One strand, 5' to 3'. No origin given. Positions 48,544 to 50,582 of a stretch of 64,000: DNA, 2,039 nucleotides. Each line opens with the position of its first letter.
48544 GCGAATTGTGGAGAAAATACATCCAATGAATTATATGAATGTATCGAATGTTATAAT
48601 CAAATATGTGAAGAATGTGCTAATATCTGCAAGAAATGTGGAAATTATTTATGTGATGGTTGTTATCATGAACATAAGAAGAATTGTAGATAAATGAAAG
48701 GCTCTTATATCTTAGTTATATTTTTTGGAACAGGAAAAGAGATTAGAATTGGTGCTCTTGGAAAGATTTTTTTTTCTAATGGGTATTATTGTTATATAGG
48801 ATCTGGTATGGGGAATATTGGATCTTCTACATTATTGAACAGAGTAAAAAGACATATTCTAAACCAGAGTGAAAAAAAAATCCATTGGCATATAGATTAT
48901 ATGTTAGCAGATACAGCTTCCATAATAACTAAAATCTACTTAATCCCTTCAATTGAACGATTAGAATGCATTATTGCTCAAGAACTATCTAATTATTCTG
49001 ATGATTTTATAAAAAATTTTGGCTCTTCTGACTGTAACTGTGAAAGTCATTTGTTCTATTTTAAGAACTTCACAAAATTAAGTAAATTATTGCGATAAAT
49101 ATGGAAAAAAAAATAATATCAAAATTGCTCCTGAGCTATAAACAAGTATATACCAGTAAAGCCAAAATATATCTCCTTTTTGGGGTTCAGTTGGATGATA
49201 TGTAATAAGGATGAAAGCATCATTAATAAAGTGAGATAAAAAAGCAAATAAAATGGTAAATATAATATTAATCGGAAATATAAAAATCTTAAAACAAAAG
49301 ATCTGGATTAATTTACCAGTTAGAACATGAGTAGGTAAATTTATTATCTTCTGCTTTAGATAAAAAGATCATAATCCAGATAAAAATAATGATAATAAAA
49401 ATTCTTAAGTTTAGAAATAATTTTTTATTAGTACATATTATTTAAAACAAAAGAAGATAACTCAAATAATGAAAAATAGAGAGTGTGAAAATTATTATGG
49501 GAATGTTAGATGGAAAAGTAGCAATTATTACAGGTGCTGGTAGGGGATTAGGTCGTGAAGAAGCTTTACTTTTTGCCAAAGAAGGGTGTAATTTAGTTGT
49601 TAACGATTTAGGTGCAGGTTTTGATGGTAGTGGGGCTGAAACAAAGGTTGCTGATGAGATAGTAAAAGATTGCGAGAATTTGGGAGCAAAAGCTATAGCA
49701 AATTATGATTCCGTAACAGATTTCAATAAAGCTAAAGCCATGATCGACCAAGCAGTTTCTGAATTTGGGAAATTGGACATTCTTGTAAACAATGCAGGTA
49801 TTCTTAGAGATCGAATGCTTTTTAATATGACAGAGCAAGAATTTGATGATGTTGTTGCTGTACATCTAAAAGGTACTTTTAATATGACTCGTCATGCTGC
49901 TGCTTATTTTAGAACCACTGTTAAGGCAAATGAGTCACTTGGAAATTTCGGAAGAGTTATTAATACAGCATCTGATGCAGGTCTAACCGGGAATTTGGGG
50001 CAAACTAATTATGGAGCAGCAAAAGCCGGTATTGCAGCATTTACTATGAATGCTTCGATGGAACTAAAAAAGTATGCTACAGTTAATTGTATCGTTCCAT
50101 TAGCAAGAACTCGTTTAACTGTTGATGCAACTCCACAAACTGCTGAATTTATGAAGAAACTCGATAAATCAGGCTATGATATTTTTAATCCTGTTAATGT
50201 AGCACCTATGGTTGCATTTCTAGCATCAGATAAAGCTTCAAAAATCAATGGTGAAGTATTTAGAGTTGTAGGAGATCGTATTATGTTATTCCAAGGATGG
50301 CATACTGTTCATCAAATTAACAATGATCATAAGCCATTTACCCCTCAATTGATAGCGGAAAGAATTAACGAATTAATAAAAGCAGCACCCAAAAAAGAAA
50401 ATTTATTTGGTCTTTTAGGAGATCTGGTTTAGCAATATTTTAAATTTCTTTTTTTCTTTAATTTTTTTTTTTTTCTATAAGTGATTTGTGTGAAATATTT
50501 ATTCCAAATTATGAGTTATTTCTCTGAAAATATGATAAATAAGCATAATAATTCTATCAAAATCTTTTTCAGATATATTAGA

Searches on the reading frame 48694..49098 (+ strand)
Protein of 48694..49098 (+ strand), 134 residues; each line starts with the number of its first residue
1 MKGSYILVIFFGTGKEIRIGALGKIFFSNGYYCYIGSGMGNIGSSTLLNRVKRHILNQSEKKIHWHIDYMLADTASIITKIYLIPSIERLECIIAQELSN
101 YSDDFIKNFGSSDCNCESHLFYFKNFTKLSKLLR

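Call 77: search_protein_families(library=pfam, proteins=[window:48694-49098:+], max_evalue=0.000001)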
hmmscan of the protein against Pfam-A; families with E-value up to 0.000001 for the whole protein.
window:48694-49098:+ (134 aa): 1 family
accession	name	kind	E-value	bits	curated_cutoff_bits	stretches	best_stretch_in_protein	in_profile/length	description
PF01986.22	DUF123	-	1.6e-27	96.3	25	1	27-122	3-95/95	Domain of unknown function DUF123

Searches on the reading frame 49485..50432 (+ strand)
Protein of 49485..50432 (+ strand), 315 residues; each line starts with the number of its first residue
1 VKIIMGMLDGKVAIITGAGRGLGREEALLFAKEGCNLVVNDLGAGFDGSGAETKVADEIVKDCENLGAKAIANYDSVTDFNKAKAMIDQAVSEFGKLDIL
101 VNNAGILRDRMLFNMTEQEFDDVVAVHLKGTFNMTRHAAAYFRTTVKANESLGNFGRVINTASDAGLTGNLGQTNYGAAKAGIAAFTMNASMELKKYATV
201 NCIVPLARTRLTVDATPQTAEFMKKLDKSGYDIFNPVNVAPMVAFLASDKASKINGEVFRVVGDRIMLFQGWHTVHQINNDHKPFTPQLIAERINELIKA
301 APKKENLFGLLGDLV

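Call 77: search_protein_families(library=pfam, proteins=[window:49485-50432:+], max_evalue=0.000001)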
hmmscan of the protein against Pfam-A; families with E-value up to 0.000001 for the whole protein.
window:49485-50432:+ (315 aa): 3 families
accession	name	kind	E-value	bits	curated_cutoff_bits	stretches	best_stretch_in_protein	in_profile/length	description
PF00106.31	adh_short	-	1.2e-38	133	26.6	1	11-205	1-179/195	short chain dehydrogenase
PF13561.12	adh_short_C2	-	4.6e-35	121.7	27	1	17-261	1-231/236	Enoyl-(Acyl carrier protein) reductase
PF08659.16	KR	-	1.7e-13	51.3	22.6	1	13-187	3-160/180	KR domain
